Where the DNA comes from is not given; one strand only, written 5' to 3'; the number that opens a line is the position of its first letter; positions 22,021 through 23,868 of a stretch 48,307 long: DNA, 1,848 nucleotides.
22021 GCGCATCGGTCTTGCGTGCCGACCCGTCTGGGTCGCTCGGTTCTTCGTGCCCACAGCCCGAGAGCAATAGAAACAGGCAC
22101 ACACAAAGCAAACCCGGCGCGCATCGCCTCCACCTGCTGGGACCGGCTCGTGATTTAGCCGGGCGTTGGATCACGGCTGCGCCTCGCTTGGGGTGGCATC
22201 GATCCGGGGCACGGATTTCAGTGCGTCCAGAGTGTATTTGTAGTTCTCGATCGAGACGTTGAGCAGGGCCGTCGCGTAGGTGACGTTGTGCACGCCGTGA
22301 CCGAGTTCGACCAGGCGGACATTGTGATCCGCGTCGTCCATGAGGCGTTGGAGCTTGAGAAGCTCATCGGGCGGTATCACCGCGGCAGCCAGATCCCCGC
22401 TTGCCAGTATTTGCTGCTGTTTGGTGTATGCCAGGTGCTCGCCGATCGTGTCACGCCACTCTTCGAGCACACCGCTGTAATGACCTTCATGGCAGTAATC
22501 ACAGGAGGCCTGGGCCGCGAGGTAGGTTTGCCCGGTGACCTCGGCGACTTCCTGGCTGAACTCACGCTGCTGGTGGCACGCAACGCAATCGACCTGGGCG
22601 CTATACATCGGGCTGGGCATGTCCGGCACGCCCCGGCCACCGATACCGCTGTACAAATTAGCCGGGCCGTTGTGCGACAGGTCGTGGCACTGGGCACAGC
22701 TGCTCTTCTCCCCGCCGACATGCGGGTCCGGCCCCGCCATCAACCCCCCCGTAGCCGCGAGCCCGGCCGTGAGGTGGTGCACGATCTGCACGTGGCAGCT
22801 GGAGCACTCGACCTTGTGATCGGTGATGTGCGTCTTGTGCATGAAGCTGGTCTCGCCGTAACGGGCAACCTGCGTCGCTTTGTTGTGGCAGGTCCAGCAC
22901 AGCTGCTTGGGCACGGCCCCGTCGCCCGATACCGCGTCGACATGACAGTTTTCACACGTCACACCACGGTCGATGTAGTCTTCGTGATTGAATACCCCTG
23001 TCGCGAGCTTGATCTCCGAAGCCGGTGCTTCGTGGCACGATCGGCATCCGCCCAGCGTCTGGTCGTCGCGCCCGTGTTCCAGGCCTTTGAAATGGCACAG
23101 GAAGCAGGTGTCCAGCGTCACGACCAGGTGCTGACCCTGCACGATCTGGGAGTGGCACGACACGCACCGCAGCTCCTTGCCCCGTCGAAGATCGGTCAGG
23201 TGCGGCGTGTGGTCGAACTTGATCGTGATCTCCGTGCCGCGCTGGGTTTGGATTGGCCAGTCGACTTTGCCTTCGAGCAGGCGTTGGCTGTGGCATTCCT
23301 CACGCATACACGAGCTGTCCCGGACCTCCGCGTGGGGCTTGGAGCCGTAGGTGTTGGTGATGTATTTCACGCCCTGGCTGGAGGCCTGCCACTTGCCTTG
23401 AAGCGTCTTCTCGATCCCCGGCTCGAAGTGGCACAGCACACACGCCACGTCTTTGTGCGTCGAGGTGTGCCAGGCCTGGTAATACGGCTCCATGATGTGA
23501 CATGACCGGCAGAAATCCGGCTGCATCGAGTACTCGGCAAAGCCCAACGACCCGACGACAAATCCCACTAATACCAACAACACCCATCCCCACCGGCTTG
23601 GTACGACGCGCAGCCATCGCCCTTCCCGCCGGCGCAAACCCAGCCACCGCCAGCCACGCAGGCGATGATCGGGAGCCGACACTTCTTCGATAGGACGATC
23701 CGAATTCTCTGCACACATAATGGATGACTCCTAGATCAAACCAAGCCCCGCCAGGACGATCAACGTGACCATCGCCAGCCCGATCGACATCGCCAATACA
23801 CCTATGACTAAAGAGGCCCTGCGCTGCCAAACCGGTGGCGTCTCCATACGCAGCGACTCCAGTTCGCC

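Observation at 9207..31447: Ten multihaem cytochrome genes (about 100 haem motifs) plus three quinol-pool modules: candidate self-contained inner-membrane-to-surface electron conduit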

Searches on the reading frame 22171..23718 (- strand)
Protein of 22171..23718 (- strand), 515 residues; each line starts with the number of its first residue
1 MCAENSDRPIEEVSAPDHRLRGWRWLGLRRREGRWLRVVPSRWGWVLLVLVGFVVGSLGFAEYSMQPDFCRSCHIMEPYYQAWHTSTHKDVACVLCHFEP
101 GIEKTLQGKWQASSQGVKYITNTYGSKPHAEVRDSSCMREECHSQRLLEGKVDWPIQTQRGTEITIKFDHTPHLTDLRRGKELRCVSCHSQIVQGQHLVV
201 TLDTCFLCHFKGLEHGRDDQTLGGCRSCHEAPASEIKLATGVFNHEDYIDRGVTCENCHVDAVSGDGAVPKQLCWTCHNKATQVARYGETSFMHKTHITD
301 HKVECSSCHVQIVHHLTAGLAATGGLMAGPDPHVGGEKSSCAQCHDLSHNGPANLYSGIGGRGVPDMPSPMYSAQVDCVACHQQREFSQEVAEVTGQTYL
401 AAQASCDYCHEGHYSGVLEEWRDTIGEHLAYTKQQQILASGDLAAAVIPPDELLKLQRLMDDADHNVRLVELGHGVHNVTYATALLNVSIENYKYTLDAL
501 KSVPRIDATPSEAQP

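Call 5: search_protein_families(library=pfam, proteins=[window:22171-23718:-], max_evalue=0.01)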
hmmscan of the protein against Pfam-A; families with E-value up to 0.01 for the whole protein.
window:22171-23718:- (515 aa): 5 families
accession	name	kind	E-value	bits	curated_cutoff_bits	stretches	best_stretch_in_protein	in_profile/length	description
PF22113.1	Mtrc-MtrF_II-IV_dom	-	9.3e-14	51.8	30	1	199-348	3-166/176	Outer membrane cytochrome MtrC/MtrF-like, domains II/IV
PF14522.11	Cytochrome_C7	-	1.2e-12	47.9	24.8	2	242-284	2-54/67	Cytochrome c7 and related cytochrome c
PF03264.19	Cytochrom_NNT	-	1.1e-10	41.9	24.1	1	43-193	6-168/174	NapC/NirT cytochrome c family, N-terminal region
PF14537.11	Cytochrom_c3_2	-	2e-10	41.4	25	1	250-345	4-78/79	Cytochrome c3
PF02085.21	Cytochrom_CIII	-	3.6e-06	27.7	22.9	1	240-345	20-101/101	Class III cytochrome C family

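Call 6: search_protein_families(library=ncbifam, proteins=[window:22171-23718:-], max_evalue=0.001)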
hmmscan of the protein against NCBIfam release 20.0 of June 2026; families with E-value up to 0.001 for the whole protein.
window:22171-23718:- (515 aa): 2 families
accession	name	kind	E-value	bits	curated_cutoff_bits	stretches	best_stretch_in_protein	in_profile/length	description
TIGR03153.1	cytochr_NrfH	equivalog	2e-11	44.1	134.2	1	47-192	8-136/138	cytochrome c nitrite reductase small subunit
NF011606.0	PRK15032.1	equivalog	0.00028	20.1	455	1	39-115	11-99/390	pentaheme c-type cytochrome TorC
